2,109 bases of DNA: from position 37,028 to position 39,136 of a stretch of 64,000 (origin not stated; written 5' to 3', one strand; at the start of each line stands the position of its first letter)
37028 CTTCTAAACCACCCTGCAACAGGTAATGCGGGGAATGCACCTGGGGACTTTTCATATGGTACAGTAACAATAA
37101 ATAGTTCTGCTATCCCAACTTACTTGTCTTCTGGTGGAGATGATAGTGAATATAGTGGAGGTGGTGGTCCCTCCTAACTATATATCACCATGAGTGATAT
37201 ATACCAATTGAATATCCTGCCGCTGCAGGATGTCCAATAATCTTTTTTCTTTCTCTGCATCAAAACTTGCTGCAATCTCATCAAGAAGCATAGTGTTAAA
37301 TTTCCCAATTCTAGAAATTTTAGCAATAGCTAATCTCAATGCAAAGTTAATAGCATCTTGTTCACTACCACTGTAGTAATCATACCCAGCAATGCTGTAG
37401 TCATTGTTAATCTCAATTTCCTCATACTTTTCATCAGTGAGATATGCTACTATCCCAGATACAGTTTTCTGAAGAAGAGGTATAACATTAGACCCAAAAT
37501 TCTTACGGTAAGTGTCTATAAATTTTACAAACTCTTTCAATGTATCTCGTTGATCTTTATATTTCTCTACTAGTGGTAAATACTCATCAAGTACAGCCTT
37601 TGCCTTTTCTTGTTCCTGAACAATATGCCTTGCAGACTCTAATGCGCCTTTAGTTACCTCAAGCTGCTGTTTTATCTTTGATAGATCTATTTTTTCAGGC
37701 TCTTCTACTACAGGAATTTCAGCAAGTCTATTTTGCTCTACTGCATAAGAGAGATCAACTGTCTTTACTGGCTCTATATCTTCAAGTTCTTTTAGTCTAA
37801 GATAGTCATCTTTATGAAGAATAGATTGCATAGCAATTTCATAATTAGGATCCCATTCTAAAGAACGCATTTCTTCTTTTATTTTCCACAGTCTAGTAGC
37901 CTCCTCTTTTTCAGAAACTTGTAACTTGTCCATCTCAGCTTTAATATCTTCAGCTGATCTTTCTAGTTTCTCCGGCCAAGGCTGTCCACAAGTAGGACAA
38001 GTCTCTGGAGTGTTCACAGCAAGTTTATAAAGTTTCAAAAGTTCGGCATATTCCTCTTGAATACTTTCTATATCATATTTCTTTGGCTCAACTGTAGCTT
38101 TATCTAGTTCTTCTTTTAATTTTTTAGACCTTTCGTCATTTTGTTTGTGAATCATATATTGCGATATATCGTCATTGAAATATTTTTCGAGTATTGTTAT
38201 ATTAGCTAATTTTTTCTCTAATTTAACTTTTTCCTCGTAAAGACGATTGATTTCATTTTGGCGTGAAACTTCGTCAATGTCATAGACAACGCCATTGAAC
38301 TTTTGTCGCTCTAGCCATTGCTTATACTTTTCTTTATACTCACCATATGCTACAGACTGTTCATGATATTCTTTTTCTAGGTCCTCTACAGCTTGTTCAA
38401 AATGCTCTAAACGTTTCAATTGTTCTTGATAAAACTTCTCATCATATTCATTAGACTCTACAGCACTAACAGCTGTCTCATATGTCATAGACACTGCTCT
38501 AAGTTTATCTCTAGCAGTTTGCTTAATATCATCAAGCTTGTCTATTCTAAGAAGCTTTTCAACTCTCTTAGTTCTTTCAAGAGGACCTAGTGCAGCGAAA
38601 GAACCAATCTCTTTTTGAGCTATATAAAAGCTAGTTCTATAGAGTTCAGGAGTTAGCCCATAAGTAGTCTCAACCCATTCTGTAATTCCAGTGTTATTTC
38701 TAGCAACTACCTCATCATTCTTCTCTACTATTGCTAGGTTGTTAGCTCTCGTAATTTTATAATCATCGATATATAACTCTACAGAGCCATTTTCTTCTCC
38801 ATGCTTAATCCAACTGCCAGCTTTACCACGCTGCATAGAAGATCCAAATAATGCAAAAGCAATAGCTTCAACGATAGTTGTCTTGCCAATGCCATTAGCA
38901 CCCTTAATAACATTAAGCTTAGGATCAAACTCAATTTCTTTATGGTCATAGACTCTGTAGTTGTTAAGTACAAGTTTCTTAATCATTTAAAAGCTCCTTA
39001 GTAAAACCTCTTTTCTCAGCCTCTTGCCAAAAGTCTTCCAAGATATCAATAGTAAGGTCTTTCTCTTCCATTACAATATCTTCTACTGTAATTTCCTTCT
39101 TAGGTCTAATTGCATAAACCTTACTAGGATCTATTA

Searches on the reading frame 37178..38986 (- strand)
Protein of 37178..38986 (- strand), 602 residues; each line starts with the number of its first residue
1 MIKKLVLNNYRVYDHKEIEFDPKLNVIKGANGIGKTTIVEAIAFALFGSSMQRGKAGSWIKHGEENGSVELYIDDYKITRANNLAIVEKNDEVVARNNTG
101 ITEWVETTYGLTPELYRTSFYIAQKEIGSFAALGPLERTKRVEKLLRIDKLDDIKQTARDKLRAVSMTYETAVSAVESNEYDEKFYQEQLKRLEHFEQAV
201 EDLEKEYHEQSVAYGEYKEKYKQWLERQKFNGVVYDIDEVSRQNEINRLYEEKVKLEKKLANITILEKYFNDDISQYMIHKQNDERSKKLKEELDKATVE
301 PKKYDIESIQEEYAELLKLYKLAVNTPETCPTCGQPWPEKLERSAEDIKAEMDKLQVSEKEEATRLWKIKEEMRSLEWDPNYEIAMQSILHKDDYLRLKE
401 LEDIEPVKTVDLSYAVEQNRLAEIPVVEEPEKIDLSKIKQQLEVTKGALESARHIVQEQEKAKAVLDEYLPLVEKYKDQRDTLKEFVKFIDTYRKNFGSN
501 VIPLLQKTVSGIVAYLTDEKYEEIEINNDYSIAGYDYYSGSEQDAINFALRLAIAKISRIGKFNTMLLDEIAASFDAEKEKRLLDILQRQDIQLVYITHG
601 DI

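Call 8: search_protein_families(library=phrogs, proteins=[window:37178-38986:-], max_evalue=0.001)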
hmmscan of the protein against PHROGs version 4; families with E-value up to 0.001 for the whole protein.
window:37178-38986:- (602 aa): 8 families
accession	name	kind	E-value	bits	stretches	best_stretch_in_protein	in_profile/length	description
phrog_77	-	DNA, RNA and nucleotide metabolism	1.3e-42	147.4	1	2-601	298-931/967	SbcC-like subunit of palindrome specific endonuclease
phrog_28217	-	DNA, RNA and nucleotide metabolism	3.5e-20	73.1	2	1-297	2-317/806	DNA repair exonuclease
phrog_1499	-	unknown function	4.6e-12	46.9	1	2-308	5-292/427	-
phrog_8323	-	unknown function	1.4e-09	38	1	2-123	51-161/623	-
phrog_3940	-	unknown function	2.4e-08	34.2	1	1-46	4-49/537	-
phrog_9802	-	unknown function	6.2e-07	29.8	1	1-49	4-52/438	-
phrog_4747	-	unknown function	2.3e-06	28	1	1-84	2-92/610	-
phrog_25363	-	unknown function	0.00098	20.3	0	2-52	7-57/77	-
